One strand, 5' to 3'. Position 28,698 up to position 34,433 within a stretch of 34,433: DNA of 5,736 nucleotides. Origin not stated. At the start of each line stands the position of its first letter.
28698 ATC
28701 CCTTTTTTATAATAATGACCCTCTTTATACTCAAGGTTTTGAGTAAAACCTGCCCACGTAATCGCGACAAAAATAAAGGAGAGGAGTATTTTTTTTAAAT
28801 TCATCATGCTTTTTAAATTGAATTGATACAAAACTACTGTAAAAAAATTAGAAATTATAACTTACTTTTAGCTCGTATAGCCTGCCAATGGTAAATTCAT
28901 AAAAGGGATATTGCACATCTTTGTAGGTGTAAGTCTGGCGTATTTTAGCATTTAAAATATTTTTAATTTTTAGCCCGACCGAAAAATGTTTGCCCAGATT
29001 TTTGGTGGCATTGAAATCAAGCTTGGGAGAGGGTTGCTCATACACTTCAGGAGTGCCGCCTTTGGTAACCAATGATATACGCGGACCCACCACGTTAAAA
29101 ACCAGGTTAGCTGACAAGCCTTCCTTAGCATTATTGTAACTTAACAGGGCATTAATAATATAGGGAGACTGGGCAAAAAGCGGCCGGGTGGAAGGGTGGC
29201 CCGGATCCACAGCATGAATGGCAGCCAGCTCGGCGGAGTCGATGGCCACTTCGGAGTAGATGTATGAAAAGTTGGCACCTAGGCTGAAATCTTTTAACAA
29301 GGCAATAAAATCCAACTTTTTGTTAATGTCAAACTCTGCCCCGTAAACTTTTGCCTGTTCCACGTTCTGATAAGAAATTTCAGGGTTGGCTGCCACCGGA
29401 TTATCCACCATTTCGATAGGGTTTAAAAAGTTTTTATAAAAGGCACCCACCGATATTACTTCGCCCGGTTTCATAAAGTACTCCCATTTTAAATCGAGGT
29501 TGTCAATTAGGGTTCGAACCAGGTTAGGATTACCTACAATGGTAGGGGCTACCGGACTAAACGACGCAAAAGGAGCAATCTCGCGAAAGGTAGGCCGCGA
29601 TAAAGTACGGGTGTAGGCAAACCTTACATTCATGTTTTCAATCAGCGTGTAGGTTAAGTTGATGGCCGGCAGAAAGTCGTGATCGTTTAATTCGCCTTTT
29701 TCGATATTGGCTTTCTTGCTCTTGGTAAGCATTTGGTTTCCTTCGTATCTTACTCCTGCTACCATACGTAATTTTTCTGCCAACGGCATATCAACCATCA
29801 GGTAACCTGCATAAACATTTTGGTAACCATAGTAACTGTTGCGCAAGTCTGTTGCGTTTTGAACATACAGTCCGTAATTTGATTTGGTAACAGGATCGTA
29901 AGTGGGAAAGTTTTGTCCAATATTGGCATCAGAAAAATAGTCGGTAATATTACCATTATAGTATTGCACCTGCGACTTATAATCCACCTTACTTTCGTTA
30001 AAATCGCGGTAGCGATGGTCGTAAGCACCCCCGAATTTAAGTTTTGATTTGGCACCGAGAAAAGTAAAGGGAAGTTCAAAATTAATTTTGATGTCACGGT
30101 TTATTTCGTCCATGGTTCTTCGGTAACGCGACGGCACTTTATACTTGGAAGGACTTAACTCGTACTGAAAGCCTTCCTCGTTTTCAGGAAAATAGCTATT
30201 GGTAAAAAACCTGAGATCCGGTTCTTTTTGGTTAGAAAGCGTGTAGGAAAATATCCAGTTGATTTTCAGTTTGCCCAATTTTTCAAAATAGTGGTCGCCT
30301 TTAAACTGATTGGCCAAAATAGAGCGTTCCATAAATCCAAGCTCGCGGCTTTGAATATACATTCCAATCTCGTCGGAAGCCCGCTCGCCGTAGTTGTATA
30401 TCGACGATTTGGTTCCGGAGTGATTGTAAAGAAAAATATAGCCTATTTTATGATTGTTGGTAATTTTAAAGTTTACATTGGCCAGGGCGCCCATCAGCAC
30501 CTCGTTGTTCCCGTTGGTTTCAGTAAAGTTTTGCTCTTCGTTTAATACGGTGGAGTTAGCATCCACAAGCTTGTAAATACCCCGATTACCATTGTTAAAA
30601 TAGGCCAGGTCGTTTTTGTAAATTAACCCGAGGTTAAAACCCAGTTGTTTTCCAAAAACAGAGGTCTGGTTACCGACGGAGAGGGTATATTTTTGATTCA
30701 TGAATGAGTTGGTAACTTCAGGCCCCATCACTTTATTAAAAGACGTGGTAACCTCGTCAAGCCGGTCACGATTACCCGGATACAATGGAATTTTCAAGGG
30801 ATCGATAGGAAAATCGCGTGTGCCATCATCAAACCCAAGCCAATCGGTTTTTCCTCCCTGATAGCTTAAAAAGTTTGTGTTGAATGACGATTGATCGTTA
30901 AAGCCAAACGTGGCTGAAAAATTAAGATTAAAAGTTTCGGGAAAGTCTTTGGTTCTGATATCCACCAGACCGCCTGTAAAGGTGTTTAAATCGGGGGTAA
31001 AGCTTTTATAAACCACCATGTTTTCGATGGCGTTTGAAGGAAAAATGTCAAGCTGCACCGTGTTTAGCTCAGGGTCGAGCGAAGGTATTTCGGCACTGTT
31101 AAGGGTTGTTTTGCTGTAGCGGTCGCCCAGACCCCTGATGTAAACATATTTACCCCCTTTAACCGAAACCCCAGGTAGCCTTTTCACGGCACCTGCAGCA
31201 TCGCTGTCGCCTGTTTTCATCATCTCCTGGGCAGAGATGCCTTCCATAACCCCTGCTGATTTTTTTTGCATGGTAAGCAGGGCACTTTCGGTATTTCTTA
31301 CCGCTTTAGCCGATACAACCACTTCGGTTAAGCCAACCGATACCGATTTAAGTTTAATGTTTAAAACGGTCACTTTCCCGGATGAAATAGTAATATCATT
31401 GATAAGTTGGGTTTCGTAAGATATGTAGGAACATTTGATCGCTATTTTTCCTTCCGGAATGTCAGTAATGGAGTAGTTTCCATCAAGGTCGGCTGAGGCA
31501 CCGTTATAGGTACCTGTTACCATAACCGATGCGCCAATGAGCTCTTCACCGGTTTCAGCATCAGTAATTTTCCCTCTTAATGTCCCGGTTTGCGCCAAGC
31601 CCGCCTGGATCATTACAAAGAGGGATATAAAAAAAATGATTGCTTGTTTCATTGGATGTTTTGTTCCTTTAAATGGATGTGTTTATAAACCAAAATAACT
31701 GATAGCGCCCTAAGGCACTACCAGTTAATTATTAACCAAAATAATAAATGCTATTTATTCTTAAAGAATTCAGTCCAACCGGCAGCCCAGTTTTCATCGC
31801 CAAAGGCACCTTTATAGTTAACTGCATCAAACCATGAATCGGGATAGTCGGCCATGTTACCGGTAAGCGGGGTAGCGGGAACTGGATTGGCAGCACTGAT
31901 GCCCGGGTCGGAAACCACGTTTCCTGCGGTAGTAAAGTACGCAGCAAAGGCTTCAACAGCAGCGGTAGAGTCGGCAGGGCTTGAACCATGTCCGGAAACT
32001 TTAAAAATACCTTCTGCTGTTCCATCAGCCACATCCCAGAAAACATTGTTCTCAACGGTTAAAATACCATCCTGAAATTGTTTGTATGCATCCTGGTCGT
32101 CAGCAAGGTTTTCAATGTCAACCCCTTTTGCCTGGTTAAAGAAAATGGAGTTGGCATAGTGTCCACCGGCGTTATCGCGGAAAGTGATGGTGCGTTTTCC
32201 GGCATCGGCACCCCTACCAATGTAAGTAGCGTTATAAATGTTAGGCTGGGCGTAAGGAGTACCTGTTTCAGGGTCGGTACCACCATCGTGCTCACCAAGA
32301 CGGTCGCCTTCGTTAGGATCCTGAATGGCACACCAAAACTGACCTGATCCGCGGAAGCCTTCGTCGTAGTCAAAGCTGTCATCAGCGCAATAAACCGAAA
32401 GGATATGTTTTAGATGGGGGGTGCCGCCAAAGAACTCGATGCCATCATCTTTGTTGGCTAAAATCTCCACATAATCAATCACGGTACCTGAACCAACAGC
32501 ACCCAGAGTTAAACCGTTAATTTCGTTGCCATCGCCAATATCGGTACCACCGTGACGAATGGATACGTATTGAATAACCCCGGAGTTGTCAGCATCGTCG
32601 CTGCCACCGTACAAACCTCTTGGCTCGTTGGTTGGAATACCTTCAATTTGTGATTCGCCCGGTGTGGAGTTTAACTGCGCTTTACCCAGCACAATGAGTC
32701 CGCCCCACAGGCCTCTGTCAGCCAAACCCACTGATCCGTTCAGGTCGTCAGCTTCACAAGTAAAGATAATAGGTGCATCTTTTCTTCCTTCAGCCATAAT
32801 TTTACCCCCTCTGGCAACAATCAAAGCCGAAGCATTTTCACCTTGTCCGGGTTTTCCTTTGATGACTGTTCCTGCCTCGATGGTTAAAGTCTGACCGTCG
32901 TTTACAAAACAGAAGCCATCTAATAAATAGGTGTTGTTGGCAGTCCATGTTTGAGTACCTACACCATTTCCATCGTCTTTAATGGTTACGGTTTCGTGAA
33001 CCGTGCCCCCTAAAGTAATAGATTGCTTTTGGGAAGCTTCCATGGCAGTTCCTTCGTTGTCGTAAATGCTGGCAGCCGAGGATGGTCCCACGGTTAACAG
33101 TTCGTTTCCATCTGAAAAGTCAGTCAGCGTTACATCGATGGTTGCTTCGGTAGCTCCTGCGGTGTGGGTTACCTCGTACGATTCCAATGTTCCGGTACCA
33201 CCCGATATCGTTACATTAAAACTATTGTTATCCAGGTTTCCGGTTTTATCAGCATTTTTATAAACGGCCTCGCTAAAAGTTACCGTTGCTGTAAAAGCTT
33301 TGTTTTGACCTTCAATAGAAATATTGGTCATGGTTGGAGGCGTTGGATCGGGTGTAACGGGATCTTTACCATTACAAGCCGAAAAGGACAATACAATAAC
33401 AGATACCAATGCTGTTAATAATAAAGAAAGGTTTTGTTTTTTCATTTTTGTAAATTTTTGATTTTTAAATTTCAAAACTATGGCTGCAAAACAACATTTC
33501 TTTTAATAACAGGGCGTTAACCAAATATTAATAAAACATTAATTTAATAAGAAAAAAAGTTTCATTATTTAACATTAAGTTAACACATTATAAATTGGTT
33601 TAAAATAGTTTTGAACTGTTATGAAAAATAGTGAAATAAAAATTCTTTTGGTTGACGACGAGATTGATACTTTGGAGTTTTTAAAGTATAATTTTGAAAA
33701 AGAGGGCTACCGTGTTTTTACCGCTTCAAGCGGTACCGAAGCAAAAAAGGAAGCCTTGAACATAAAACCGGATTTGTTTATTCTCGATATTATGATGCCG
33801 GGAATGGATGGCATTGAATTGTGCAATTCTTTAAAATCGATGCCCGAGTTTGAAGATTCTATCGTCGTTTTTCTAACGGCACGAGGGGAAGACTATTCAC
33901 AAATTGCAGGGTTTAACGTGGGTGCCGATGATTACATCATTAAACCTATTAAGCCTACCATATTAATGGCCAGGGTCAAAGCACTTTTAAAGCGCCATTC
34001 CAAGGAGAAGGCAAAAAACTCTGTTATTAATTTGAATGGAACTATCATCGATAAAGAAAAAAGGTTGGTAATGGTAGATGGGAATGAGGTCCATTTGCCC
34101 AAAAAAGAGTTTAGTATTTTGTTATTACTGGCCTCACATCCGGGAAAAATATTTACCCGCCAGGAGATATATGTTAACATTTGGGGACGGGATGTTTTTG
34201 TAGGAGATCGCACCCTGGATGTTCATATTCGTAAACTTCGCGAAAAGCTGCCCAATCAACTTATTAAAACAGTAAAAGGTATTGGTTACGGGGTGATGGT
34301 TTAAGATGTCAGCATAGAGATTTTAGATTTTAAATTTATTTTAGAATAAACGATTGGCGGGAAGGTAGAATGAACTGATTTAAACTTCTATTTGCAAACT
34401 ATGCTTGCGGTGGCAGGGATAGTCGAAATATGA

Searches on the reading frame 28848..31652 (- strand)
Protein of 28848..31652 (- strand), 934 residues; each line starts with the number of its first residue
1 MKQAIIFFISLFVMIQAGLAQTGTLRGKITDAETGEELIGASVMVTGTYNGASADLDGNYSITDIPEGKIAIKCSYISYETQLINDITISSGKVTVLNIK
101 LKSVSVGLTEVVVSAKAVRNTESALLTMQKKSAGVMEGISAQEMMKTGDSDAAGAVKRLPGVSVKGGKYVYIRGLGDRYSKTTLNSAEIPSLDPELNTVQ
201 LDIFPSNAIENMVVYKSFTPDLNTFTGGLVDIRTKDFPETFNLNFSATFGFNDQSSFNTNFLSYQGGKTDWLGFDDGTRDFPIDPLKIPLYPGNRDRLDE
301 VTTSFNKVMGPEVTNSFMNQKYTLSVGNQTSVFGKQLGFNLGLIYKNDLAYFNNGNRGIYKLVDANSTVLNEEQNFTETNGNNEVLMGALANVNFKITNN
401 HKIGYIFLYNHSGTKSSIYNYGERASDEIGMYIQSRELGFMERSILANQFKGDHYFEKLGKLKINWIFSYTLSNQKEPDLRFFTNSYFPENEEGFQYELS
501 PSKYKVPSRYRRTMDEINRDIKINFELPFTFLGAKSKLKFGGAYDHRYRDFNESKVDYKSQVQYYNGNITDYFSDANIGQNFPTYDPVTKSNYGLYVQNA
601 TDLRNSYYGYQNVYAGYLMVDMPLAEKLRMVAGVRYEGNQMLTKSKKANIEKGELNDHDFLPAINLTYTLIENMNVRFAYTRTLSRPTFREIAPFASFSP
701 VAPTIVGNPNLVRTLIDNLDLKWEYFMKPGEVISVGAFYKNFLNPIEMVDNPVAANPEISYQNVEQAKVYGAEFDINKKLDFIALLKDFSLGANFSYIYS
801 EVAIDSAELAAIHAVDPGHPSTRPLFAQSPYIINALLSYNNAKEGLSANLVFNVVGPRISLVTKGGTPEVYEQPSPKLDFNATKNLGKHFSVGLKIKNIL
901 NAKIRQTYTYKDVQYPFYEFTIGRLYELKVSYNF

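Call 5: search_protein_families(library=pfam, proteins=[window:28848-31652:-], max_evalue=0.01)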
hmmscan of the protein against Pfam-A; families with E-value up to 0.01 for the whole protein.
window:28848-31652:- (934 aa): 5 families
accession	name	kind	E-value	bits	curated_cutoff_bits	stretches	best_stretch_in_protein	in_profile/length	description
PF00593.30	TonB_dep_Rec_b-barrel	-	1e-31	111.7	27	1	500-899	40-436/436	TonB dependent receptor-like, beta-barrel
PF14905.12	OMP_b-brl_3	-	4.3e-31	108.8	27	1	598-932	99-408/408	Outer membrane protein beta-barrel family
PF13715.12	CarbopepD_reg_2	-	2.4e-19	69.6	32.2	1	26-113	2-88/88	CarboxypepD_reg-like domain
PF13620.12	CarboxypepD_reg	-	9.8e-14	51.9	32.3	1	24-102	1-82/82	Carboxypeptidase regulatory-like domain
PF07715.20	Plug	-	3.4e-09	37.6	23.9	1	130-216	3-92/107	TonB-dependent Receptor Plug Domain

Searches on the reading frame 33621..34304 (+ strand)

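Call 73: search_protein_families(library=pfam, proteins=[window:33621-34304:+], max_evalue=0.00001)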
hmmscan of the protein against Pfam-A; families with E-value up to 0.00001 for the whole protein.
window:33621-34304:+ (227 aa): 2 families
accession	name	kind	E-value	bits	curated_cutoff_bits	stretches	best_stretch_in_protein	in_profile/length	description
PF00072.30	Response_reg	-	9e-26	90.7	30.2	1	8-120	1-111/111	Response regulator receiver domain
PF00486.34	Trans_reg_C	-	4.6e-24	84.7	26.2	1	154-223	1-75/77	Transcriptional regulatory protein, C terminal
